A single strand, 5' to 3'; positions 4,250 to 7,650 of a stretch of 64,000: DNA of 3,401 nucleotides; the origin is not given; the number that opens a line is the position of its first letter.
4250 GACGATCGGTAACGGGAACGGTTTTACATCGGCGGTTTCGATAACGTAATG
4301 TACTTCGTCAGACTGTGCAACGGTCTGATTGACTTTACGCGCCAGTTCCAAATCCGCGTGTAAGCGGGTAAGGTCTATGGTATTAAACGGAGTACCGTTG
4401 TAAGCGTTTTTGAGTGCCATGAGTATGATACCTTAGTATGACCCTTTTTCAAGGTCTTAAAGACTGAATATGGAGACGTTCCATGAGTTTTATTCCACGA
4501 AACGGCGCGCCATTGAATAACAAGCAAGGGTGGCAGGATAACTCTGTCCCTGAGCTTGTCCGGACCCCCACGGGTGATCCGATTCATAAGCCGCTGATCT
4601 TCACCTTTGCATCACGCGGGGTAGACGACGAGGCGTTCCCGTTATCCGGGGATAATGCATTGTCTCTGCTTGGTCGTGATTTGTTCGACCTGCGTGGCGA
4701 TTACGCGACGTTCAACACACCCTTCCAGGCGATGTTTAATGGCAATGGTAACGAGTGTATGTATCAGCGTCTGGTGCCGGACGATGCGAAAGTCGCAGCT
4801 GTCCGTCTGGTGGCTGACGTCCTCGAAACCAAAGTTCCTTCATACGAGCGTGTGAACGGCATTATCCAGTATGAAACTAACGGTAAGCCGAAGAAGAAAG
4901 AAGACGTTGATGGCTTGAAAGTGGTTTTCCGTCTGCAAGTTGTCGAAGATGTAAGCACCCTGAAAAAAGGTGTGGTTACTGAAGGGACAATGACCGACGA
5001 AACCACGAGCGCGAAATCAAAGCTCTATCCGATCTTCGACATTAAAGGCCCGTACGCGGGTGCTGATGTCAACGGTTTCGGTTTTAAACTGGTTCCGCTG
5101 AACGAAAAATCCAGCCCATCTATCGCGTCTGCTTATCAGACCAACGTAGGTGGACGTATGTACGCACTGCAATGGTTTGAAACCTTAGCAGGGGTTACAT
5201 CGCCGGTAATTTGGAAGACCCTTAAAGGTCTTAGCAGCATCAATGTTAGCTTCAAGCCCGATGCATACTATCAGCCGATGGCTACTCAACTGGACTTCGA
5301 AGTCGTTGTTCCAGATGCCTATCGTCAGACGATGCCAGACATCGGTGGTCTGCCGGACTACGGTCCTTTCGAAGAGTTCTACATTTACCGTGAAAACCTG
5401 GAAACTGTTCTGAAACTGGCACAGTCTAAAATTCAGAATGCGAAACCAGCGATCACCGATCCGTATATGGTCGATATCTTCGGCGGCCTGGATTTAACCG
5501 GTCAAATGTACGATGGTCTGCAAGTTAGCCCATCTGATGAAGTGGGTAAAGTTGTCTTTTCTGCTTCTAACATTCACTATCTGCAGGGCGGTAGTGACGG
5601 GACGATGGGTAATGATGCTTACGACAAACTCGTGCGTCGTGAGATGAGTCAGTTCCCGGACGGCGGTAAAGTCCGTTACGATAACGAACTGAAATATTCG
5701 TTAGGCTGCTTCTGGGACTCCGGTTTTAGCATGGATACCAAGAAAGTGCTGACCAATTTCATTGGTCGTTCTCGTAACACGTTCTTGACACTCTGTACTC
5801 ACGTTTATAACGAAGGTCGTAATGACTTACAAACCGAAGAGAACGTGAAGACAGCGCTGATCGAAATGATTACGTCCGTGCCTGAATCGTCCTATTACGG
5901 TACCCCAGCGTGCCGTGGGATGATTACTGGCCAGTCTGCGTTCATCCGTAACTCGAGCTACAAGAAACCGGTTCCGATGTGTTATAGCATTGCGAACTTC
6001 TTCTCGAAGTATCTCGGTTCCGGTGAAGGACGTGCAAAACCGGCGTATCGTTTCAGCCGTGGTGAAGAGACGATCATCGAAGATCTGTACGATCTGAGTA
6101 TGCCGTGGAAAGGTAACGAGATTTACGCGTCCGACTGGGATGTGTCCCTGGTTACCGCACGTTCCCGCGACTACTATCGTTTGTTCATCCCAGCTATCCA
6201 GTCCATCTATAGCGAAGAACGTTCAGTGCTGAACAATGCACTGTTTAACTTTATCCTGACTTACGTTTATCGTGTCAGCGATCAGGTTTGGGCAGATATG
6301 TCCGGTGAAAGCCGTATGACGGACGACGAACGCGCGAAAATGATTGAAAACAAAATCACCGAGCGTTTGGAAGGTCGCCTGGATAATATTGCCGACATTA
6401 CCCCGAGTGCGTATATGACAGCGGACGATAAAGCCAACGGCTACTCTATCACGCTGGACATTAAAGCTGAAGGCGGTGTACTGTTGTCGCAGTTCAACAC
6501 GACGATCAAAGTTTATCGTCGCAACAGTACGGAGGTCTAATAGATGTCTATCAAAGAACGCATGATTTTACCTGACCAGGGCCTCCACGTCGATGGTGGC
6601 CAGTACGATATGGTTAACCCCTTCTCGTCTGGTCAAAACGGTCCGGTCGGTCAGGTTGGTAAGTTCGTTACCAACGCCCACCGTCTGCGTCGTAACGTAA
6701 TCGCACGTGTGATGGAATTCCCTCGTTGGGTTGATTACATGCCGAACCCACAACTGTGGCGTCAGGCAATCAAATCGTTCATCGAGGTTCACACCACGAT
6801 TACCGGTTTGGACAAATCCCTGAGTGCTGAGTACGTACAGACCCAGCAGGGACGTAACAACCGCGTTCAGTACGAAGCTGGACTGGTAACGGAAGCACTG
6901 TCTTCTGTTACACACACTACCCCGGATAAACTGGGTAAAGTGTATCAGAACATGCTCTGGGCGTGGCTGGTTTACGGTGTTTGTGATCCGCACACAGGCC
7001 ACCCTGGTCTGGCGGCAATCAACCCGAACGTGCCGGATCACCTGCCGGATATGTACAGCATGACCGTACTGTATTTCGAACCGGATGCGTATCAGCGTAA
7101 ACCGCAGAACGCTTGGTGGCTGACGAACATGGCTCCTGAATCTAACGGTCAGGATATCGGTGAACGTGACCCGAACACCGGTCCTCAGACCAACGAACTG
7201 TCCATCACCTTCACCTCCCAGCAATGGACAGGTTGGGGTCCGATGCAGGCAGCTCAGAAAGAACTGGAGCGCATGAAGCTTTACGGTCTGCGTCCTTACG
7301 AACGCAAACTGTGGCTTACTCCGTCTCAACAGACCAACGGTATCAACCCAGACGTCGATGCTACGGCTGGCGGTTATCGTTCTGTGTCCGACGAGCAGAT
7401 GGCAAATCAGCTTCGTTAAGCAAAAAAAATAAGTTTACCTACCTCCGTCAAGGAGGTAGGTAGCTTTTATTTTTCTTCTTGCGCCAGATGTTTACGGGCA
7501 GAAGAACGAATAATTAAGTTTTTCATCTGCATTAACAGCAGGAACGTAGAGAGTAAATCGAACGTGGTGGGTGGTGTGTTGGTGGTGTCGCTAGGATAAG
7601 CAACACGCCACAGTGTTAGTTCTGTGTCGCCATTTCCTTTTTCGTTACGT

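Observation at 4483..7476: Codon-optimised two-gene operon with strong terminator: candidate tail sheath and tube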

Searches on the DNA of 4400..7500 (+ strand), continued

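Call 38: get_annotated_region(hit=H51, flank=3200)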
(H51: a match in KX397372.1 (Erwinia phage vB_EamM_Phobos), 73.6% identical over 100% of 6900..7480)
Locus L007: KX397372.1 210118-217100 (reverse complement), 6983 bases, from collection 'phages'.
description: Erwinia phage vB_EamM_Phobos, complete genome.
organism: Erwinia phage vB_EamM_Phobos (NCBI taxid 1883377)
taxonomy: Viruses; Duplodnaviria; Heunggongvirae; Uroviricota; Caudoviricetes; Derbicusvirus
host: Erwinia amylovora ATCC 29780; source: -; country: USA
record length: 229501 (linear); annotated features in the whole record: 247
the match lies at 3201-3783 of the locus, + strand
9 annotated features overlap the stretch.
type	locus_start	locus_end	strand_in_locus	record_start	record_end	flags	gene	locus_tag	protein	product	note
CDS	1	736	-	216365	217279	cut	-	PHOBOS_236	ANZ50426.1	hypothetical protein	gp236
CDS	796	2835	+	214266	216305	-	-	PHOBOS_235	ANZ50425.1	putative tail sheath protein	gp235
CDS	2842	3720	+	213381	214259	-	-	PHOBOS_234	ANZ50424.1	putative virion structural protein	gp234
CDS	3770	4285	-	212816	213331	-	-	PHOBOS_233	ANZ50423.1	hypothetical protein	gp233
CDS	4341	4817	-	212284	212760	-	-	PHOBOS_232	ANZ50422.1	hypothetical protein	gp232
CDS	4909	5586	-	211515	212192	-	-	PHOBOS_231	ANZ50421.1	putative HD domain protein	gp231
CDS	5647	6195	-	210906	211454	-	-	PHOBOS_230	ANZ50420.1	hypothetical protein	gp230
CDS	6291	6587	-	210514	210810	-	-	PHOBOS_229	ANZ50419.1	hypothetical protein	gp229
CDS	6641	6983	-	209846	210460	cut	-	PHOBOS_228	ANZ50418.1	hypothetical protein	gp228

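Call 39: get_annotated_region(hit=H52, flank=3200)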
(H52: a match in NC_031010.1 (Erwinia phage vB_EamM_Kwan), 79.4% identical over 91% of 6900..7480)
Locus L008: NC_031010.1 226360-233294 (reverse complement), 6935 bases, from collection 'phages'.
description: Erwinia phage vB_EamM_Kwan, complete genome.
organism: Erwinia phage vB_EamM_Kwan (NCBI taxid 1883374)
taxonomy: Viruses; Duplodnaviria; Heunggongvirae; Uroviricota; Caudoviricetes; Wellingtonvirus; Wellingtonvirus wellington
host: Erwinia amylovora ATCC 29780; source: -; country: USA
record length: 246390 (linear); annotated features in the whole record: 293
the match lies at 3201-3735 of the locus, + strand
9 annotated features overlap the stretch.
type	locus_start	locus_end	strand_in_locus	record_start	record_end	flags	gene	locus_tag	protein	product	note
CDS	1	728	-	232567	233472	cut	-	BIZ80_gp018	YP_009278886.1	hypothetical protein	gp281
CDS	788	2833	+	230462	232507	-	-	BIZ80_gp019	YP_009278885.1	tail sheath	gp280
CDS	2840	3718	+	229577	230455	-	-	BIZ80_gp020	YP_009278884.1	virion structural protein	gp279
CDS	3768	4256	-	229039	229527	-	-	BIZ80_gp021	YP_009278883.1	hypothetical protein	gp278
CDS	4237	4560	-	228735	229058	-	-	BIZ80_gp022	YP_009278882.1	hypothetical protein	gp277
CDS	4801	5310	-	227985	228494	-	-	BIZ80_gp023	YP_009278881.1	hypothetical protein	gp276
CDS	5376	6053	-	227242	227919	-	-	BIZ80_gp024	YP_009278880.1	putative HD domain protein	gp275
CDS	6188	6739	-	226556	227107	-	-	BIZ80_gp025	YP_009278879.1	hypothetical protein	gp274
CDS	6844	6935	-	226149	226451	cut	-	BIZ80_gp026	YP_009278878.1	hypothetical protein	gp273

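Call 40: get_annotated_region(hit=H54, flank=3200)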
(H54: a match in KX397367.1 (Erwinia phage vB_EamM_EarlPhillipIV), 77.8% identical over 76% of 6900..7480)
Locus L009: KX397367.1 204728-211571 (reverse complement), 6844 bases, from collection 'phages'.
description: Erwinia phage vB_EamM_EarlPhillipIV, complete genome.
organism: Erwinia phage vB_EamM_EarlPhillipIV (NCBI taxid 1883372)
taxonomy: Viruses; Duplodnaviria; Heunggongvirae; Uroviricota; Caudoviricetes; Derbicusvirus; Derbicusvirus derbicus
host: Erwinia amylovora ATCC 29780; source: apple orchard sample; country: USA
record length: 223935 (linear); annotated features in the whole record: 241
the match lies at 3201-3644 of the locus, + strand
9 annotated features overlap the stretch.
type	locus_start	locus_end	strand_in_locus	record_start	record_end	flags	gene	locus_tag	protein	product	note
CDS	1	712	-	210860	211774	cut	-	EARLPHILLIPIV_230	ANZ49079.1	hypothetical protein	gp230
CDS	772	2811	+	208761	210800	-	-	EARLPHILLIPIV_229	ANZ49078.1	putative tail sheath protein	gp229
CDS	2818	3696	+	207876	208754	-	-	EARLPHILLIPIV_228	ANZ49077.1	putative virion structural protein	gp228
CDS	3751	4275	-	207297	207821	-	-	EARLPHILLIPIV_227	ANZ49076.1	hypothetical protein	gp227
CDS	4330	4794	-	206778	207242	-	-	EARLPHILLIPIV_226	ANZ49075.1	hypothetical protein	gp226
CDS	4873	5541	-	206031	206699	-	-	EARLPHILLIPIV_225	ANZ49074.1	putative HD domain protein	gp225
CDS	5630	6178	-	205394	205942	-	-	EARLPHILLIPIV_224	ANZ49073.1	hypothetical protein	gp224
CDS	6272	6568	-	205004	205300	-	-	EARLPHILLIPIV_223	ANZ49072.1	hypothetical protein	gp223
CDS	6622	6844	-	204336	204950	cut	-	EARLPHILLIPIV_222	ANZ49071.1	hypothetical protein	gp222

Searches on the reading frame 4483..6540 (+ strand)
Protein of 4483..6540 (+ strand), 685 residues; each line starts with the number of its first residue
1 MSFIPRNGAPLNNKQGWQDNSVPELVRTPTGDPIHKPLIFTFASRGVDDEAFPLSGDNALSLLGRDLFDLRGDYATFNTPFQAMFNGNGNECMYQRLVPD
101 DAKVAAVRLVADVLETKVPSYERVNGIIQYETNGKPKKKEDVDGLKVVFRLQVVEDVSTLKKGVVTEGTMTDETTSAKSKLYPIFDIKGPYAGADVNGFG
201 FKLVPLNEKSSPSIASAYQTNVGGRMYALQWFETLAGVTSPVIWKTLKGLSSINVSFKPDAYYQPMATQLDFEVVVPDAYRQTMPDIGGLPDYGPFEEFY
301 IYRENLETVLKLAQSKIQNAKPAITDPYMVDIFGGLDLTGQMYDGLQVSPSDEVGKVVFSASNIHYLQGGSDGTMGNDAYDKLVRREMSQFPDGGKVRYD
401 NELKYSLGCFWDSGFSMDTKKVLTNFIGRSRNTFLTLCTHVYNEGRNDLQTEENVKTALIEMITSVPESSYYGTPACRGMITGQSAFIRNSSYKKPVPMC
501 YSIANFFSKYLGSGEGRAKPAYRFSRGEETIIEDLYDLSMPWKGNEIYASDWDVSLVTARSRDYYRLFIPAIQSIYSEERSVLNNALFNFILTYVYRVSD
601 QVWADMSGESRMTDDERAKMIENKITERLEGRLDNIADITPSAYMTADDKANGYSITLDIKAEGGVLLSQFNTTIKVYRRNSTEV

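Call 3: search_protein_families(library=pfam, proteins=[window:4483-6537:+], max_evalue=1)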
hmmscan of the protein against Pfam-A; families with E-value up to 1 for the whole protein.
window:4483-6537:+ (685 aa): 1 family
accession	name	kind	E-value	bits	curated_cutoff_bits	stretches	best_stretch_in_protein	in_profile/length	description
PF20961.2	phiKZ_gp29PR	-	1e-71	241.5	26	1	142-373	1-231/231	Bacteriophage phiKZ, gp29PR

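Call 4: search_protein_families(library=phrogs, proteins=[window:4483-6537:+], max_evalue=0.01)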
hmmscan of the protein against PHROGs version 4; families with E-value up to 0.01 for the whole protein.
window:4483-6537:+ (685 aa): 1 family
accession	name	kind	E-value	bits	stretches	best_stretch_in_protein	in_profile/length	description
phrog_3242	-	tail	5.2e-282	938.4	1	1-683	1-689/692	tail sheath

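Call 5: search_solved_structures(query=window:4483-6537:+, max_evalue=0.01, show_alignments=1)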
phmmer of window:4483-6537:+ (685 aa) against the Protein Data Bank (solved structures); distinct sequences matched with E-value up to 0.01: 5.
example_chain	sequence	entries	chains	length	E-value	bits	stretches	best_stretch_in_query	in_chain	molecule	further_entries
8au1_A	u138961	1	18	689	2.8e-75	257.2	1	14-661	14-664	Putative tail sheath protein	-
11ei_L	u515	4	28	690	1e-64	222.3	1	8-682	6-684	Tail sheath protein gp29 gp29PR domain-containing protein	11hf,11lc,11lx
36za_cA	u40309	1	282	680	5.2e-64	220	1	8-665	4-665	Tail sheath protein gp29 gp29PR domain-containing protein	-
9xpf_A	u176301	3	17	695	9.8e-57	195.9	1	15-673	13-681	PHIKZ029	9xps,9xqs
3j0h_A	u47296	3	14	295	4.4e-18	68.2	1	111-381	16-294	PHIKZ029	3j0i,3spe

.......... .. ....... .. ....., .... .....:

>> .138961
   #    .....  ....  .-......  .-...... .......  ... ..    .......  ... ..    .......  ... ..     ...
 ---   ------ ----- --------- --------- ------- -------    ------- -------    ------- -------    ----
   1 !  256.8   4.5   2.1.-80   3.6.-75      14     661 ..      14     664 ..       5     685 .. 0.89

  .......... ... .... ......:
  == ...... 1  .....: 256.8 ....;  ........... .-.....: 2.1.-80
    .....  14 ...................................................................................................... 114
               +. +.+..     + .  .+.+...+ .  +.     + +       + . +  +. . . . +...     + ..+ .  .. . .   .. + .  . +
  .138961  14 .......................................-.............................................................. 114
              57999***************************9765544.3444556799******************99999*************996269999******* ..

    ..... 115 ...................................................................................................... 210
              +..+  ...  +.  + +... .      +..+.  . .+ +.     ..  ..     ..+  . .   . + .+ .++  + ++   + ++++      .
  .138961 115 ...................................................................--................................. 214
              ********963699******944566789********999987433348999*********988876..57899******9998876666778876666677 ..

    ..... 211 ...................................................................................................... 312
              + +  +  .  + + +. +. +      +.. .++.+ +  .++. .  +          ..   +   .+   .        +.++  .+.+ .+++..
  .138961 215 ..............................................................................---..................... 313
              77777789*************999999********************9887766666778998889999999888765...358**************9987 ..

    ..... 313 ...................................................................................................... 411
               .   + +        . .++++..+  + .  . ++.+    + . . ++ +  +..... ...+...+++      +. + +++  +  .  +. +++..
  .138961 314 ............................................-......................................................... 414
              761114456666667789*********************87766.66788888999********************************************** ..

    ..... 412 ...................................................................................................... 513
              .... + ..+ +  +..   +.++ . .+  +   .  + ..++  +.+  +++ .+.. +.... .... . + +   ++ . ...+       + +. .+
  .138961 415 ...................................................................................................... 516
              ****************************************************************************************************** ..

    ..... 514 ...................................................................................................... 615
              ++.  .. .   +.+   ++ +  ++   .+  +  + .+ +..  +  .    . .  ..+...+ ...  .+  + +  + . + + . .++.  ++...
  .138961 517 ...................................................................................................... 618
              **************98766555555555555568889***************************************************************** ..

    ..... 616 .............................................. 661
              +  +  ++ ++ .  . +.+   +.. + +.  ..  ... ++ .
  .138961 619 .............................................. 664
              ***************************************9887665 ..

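Call 15: list_cluster_members(proteins=[window:4483-6537:+, window:6544-7416:+])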
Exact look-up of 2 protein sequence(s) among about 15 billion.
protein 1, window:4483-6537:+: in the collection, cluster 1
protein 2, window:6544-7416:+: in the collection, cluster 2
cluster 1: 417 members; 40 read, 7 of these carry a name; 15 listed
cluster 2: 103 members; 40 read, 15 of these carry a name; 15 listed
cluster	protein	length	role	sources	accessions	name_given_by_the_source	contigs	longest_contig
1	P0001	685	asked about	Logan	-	-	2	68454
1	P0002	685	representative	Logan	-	-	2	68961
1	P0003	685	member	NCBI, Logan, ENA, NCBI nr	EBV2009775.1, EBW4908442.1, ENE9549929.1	hypothetical protein DN153_02555 [Salmonella enterica subsp. enterica serovar Chester] | hypothetical protein [Salmonella enterica subsp. enterica serovar Chester]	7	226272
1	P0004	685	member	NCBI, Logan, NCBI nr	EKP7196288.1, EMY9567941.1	hypothetical protein P3908_003806 [Salmonella enterica] | hypothetical protein [Salmonella enterica]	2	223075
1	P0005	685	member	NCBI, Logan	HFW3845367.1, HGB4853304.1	TPA: hypothetical protein ACIBLE_000007 [Salmonella enterica subsp. enterica serovar ...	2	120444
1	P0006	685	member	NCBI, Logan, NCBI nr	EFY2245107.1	hypothetical protein DQB62_00300 [Shigella flexneri] | hypothetical protein [Shigella flexneri]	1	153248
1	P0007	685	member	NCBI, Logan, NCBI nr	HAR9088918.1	TPA: hypothetical protein I3L53_000076 [Salmonella enterica] | hypothetical protein [Salmonella enterica]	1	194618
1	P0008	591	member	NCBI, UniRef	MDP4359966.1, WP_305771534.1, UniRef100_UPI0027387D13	hypothetical protein QR510_25320, partial [Escherichia coli] | hypothetical protein n=1 Tax=Escherichia coli TaxID=562 RepID=UPI0027387D13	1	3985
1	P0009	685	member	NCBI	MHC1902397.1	hypothetical protein LC177_14590 [Escherichia coli]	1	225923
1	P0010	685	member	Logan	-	-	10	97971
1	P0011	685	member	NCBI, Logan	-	-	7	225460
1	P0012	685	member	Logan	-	-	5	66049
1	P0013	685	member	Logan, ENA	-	-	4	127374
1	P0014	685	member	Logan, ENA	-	-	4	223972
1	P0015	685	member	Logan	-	-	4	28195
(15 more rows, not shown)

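Call 60: find_encoding_contigs(protein=window:4483-6540:+, flank=3000, max_places=6)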
Protein window:4483-6540:+ (685 aa): no gene with exactly this product is on record in the collection.

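Call 70: search_dna_similar(query=window:4483-6537:+, collection=phages, mode=protein, rows=spread, max_rows=40)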
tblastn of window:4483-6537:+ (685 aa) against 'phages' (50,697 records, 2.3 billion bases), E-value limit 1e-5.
Records with a match: 259; places in all: 259; records where one place covers at least 80% of the query: 219.
Best place of each record, by identity: 80-90% 28; 60-80% 33; <60% 198.
By first word of the organism name: Pseudomonas 79; Erwinia 60; Salmonella 26; Vibrio 23; Serratia 19; Klebsiella 14; Ralstonia 13; Escherichia 4; Burkholderia 4; Xanthomonas 3; and 10 more.
By host as written in the record: Erwinia amylovora 35; - 33; Pseudomonas aeruginosa 32; Erwinia amylovora ATCC 29780 19; Klebsiella pneumoniae 14; Pseudomonas aeruginosa PAO1 8; Ralstonia solanacearum 6; Salmonella enterica 5; and 64 more.
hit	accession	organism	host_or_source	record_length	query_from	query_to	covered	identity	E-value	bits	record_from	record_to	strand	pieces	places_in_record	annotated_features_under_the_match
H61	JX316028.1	Erwinia phage phiEaH2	Erwinia amylovora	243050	1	682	100%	81.1%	0e+0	1144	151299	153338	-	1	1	putative phage tail sheath protein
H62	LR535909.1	Salmonella phage SPFM11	-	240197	1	682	100%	80.8%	0e+0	1130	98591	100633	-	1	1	putative phage tail sheath protein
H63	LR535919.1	Salmonella phage SPFM21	-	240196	1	682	100%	80.8%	0e+0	1130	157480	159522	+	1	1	putative phage tail sheath protein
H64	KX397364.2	Erwinia phage vB_EamM_Asesino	Erwinia amylovora ATCC 29780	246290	1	682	100%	80.7%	0e+0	1142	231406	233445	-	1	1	putative tail sheath protein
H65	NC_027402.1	Salmonella phage SPN3US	-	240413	1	682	100%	80.6%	0e+0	1127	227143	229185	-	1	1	tail sheath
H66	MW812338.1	Erwinia phage pEa_SNUABM_4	Erwinia amylovora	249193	1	680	99%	73.2%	0e+0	1021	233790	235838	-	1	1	hypothetical protein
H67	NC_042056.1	Erwinia phage Machina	Erwinia amylovora ATCC 29780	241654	1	682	100%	72.2%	0e+0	996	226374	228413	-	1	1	tail sheath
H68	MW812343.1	Erwinia phage pEa_SNUABM_6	Erwinia amylovora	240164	1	682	100%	71.8%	0e+0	995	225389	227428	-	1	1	hypothetical protein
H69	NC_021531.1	Cronobacter phage CR5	Cronobacter sakazakii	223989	1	680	99%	65.1%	0e+0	902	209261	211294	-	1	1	tail sheath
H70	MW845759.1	Erwinia phage pEa_SNUABM_38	Erwinia amylovora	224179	1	680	99%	64.2%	0e+0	888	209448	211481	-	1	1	hypothetical protein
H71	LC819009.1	Ralstonia phage FLC4-5C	Ralstonia pseudosolanacearum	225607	7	682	99%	28.1%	6e-70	254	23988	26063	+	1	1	putative tail sheath protein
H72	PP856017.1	Burkholderia phage vB_BgluM-SURPRISE13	Burkholderia glumae LMG 2196 (= ATCC ...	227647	7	682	99%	27.4%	9e-69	251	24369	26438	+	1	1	tail sheath protein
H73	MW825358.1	Xanthomonas phage vB_XciM_LucasX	Xanthomonas citri 306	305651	7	679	98%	27.4%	2e-56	214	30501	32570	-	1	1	hypothetical protein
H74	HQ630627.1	Pseudomonas phage PhiPA3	Pseudomonas aeruginosa strain PAO1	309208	7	680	98%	26.9%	1e-59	223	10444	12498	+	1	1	011: tail sheath protein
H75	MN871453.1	Serratia phage KpZh_LPS_45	Klebsiella pneumoniae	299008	15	660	94%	27.9%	2e-66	244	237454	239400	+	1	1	record has no annotation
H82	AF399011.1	Pseudomonas phage phiKZ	-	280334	7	679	98%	25.2%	2e-46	184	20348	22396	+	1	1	PHIKZ029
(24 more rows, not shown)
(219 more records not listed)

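Call 71: get_annotated_region(hit=H82, flank=1500)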
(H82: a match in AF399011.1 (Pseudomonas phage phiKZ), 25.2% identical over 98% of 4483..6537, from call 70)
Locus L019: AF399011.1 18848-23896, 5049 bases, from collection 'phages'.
description: Pseudomonas phage phiKZ, complete genome.
organism: Pseudomonas phage phiKZ (NCBI taxid 2905945)
taxonomy: Viruses; Duplodnaviria; Heunggongvirae; Uroviricota; Caudoviricetes; Phikzvirus; Phikzvirus phiKZ
host: -; source: -; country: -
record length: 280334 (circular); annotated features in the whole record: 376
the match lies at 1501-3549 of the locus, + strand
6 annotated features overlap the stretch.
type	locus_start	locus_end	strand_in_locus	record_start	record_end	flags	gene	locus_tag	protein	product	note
CDS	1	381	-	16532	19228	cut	-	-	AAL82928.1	PHIKZ027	structural head protein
CDS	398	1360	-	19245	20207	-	-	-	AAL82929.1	PHIKZ028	structural head protein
CDS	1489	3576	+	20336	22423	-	-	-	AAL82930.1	PHIKZ029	structural head protein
CDS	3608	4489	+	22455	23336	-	-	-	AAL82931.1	PHIKZ030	structural protein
CDS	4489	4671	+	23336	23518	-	-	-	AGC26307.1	PHIKZ030.1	-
CDS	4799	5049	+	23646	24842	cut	-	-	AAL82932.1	PHIKZ031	-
